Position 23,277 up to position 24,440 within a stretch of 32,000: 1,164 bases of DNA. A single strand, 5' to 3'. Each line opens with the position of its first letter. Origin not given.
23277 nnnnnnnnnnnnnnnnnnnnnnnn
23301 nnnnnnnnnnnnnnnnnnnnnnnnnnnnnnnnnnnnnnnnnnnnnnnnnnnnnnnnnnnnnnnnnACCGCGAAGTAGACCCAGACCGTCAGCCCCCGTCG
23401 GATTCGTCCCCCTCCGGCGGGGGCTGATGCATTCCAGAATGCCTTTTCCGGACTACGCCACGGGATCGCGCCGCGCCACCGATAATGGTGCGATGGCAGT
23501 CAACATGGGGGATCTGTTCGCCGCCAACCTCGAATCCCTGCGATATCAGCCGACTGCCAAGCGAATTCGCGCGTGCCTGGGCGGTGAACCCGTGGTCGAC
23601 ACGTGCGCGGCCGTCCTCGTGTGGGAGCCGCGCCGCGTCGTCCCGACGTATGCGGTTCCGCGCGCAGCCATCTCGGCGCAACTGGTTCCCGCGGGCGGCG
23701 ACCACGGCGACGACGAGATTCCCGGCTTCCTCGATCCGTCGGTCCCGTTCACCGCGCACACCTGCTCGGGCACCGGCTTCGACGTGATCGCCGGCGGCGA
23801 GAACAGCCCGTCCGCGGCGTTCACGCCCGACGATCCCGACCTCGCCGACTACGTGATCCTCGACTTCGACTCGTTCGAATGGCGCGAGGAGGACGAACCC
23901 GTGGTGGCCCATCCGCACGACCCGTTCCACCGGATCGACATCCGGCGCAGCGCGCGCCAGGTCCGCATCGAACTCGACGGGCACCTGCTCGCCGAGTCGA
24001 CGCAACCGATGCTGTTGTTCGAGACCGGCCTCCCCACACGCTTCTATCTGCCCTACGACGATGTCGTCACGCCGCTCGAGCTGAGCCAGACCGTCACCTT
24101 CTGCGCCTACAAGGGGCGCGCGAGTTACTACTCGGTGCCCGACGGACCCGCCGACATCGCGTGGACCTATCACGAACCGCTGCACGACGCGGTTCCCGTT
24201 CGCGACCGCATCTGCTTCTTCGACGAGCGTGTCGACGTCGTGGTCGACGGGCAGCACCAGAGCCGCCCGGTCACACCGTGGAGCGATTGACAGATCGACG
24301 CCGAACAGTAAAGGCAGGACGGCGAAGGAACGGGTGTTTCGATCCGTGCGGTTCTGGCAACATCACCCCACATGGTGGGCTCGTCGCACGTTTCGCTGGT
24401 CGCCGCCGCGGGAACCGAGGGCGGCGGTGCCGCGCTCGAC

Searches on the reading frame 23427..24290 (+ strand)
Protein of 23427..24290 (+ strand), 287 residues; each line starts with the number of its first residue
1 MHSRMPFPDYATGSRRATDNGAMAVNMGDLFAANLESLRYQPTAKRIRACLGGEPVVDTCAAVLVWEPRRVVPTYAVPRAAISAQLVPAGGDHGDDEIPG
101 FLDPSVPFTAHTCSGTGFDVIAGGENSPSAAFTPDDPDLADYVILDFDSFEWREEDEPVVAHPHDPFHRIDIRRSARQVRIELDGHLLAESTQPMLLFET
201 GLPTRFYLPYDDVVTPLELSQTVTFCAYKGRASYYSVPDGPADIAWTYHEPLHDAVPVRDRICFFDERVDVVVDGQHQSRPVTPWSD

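Call 3: search_protein_families(library=pfam, proteins=[window:23427-24290:+], max_evalue=1)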
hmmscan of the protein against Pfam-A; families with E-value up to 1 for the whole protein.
window:23427-24290:+ (287 aa): 1 family
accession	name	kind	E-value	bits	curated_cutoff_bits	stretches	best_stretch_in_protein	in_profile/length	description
PF04248.19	NTP_transf_9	-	1.6e-27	95.6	22.1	1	179-266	1-92/93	Domain of unknown function (DUF427)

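Call 4: search_protein_families(library=ncbifam, proteins=[window:23427-24290:+], max_evalue=1)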
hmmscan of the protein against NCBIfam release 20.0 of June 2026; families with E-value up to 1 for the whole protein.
window:23427-24290:+ (287 aa): 0 families
